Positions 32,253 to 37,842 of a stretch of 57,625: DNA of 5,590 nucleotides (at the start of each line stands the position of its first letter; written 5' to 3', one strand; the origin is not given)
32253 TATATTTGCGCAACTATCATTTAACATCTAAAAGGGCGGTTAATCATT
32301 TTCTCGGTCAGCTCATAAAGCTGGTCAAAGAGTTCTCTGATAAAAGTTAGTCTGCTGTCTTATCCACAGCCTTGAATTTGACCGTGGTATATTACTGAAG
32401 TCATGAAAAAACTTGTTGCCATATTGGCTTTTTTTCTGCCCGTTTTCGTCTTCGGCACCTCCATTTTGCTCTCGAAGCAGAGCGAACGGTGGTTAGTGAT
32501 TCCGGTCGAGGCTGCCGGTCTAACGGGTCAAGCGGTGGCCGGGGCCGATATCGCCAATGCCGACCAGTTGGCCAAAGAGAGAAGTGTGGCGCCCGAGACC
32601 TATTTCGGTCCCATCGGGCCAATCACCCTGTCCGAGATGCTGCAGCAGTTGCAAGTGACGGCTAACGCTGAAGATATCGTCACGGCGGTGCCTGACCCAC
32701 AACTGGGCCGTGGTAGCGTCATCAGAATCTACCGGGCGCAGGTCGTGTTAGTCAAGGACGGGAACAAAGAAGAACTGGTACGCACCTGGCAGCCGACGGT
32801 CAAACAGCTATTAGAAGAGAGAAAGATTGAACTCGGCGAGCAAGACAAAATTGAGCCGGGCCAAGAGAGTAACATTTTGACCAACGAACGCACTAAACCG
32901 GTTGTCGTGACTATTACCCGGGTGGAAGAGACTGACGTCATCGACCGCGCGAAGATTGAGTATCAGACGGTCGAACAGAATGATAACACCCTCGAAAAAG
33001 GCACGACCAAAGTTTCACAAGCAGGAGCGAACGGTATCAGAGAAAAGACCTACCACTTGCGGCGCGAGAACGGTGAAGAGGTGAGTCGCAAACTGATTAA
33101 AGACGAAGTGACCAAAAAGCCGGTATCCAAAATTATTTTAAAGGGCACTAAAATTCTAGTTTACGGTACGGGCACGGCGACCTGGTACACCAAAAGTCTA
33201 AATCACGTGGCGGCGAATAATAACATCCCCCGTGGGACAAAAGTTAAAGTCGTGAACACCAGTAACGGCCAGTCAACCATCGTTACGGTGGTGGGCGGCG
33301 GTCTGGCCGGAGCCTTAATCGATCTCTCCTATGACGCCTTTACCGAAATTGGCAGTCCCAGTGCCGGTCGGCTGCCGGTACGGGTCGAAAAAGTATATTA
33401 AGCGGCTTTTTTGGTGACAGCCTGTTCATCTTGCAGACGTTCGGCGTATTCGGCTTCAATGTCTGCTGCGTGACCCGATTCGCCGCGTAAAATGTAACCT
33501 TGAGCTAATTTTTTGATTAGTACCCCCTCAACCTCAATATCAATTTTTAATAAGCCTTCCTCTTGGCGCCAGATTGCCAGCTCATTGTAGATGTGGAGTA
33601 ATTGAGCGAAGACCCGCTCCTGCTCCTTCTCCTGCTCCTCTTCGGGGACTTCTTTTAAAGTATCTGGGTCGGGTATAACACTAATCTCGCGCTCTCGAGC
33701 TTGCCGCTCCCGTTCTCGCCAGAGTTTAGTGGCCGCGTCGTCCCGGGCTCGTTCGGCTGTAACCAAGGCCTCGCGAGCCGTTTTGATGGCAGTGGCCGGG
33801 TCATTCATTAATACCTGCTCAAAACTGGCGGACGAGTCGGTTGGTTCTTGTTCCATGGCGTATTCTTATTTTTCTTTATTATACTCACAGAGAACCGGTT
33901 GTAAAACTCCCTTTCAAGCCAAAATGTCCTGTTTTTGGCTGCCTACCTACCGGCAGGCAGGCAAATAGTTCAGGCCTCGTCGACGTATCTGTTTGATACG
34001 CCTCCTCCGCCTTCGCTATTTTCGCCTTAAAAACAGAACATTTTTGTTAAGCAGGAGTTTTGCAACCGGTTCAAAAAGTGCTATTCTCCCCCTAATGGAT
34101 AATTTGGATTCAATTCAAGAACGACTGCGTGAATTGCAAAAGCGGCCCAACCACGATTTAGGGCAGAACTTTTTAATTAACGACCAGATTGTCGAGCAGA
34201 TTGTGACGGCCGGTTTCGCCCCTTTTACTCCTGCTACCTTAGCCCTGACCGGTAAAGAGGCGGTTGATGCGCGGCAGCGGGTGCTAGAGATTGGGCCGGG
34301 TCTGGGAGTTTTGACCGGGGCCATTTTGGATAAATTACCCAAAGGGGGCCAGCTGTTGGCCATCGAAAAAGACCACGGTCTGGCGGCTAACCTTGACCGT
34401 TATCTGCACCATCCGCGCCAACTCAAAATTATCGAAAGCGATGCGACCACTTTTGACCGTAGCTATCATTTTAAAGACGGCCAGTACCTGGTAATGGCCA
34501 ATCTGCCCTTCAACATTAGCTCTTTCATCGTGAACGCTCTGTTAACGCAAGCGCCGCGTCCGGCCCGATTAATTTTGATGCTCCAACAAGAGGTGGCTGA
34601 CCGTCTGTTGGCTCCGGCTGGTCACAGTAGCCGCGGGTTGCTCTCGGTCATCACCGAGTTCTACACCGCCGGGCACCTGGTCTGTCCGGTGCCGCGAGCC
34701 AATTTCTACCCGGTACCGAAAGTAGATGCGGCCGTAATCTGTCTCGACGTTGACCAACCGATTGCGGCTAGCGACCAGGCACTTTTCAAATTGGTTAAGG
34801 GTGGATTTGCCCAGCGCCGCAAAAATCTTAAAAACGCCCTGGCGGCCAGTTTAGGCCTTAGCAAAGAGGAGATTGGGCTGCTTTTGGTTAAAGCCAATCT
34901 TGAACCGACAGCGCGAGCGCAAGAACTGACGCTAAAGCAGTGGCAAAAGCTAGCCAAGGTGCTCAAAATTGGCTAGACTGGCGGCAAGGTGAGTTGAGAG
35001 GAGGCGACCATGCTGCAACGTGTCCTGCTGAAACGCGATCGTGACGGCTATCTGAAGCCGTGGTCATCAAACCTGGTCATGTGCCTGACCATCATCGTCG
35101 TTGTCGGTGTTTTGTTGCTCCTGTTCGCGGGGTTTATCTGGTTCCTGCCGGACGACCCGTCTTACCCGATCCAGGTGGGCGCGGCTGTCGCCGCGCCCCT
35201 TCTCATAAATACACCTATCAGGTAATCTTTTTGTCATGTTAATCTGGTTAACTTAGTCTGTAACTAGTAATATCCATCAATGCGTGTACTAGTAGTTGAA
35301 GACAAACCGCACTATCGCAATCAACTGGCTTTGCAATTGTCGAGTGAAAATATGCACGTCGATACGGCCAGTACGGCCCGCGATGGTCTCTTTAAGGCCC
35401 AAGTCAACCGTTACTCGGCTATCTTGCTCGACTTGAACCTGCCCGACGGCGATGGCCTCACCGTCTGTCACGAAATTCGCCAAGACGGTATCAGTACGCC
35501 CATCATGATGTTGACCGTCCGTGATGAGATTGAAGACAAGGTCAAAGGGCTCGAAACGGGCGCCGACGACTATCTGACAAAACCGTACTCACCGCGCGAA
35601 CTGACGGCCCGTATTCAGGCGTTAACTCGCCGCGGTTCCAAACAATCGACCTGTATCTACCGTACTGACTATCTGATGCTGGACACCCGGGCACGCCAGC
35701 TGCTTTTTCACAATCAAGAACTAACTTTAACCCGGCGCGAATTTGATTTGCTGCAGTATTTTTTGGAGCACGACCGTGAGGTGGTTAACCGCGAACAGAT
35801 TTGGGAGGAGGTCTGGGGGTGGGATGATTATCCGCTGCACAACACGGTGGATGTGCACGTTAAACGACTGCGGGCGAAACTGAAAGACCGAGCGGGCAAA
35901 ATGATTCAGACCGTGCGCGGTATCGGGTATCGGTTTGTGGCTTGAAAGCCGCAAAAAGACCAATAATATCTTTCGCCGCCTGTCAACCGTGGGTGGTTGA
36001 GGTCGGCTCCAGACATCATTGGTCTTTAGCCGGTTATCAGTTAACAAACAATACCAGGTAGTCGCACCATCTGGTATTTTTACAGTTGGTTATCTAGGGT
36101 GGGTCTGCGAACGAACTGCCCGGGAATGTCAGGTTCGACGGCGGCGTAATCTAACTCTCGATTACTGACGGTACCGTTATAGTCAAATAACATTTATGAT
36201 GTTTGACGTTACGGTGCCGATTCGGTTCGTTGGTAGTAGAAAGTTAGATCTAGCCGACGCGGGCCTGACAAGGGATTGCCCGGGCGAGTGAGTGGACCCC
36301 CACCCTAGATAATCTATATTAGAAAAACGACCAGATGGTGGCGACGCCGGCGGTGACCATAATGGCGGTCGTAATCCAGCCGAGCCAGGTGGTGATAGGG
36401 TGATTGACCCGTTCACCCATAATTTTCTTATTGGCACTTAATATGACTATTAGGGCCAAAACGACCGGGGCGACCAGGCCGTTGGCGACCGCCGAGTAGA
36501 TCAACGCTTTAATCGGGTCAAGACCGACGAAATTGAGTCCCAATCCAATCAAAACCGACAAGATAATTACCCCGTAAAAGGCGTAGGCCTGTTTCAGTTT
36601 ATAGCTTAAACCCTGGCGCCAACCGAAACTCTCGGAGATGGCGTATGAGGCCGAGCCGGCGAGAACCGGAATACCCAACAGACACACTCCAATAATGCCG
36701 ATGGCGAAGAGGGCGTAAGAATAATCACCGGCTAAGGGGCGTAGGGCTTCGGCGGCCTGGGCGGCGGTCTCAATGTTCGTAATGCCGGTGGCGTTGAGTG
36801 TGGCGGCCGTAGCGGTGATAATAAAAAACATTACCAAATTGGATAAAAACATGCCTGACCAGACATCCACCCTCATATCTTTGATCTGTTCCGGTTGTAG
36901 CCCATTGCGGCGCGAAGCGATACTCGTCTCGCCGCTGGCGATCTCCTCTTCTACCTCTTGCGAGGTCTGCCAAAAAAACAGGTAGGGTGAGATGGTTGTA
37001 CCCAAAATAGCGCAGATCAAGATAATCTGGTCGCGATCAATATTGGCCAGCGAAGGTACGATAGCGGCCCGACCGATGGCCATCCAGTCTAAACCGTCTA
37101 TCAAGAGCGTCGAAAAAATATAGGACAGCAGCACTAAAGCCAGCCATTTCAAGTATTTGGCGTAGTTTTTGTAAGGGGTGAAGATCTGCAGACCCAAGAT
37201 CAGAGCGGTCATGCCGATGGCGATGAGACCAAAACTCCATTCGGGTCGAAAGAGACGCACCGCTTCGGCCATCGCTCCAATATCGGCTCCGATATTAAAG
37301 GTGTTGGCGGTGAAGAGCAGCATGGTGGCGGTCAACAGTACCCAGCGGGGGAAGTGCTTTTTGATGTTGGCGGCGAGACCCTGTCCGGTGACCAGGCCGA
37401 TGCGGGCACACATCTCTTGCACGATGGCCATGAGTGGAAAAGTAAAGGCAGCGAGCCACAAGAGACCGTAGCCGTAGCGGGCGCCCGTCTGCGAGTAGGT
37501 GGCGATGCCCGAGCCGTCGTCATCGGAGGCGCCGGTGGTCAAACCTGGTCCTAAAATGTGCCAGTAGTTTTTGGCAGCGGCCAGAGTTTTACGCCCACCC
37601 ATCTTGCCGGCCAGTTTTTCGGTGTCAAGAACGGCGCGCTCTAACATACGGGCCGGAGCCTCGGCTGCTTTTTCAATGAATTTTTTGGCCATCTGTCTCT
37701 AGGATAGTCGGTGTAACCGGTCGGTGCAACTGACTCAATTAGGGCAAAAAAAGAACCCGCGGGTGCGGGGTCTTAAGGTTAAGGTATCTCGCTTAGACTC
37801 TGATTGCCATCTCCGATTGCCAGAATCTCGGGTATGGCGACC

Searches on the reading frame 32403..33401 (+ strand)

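Call 39: search_protein_families(library=pfam, proteins=[window:32403-33401:+], max_evalue=0.00001)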
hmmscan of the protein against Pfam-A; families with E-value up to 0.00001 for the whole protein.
window:32403-33401:+ (332 aa): 3 families
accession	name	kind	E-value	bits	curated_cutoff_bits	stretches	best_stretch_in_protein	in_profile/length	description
PF07501.17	G5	-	3.9e-22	78.7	23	1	179-250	4-75/75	G5 domain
PF03990.20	DUF348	-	5.4e-11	42.5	24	1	117-153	3-39/41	G5-linked-Ubiquitin-like domain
PF03330.24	DPBB_1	-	3e-08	34.2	28.8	1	268-328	23-83/83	Lytic transglycolase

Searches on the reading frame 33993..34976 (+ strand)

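Call 39: search_protein_families(library=pfam, proteins=[window:33993-34976:+], max_evalue=0.00001)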
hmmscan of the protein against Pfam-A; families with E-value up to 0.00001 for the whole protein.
window:33993-34976:+ (327 aa): 1 family
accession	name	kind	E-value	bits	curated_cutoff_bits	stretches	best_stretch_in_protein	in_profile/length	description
PF00398.26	RrnaAD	-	5e-43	147.5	24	1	53-324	5-261/263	Ribosomal RNA adenine dimethylase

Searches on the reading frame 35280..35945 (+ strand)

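Call 39: search_protein_families(library=pfam, proteins=[window:35280-35945:+], max_evalue=0.00001)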
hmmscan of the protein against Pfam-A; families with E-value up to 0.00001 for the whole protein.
window:35280-35945:+ (221 aa): 2 families
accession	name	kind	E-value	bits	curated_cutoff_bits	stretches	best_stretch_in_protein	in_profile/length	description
PF00486.34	Trans_reg_C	-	1.3e-28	99.3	26.2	1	146-219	2-77/77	Transcriptional regulatory protein, C terminal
PF00072.30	Response_reg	-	1.8e-28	99.3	30.2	1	3-113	1-111/111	Response regulator receiver domain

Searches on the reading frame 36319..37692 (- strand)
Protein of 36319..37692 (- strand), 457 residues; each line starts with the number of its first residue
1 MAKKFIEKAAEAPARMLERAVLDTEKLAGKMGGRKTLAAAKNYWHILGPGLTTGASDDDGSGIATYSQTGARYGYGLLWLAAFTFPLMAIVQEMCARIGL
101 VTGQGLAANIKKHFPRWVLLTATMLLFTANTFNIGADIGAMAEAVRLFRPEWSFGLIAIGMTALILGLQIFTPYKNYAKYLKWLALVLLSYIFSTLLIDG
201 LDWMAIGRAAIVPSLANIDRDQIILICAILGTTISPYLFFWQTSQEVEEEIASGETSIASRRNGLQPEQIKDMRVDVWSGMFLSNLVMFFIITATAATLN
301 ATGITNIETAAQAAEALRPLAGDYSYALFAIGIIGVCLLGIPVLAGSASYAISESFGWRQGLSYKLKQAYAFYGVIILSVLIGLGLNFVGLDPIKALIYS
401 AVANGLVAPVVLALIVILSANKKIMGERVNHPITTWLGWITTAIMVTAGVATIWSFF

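Call 39: search_protein_families(library=pfam, proteins=[window:36319-37692:-], max_evalue=0.00001)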
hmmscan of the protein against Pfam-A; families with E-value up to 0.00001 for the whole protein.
window:36319-37692:- (457 aa): 1 family
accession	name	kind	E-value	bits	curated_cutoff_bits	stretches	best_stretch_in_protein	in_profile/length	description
PF01566.24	Nramp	-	1.2e-81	275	29.8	1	63-431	1-356/357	Natural resistance-associated macrophage protein-like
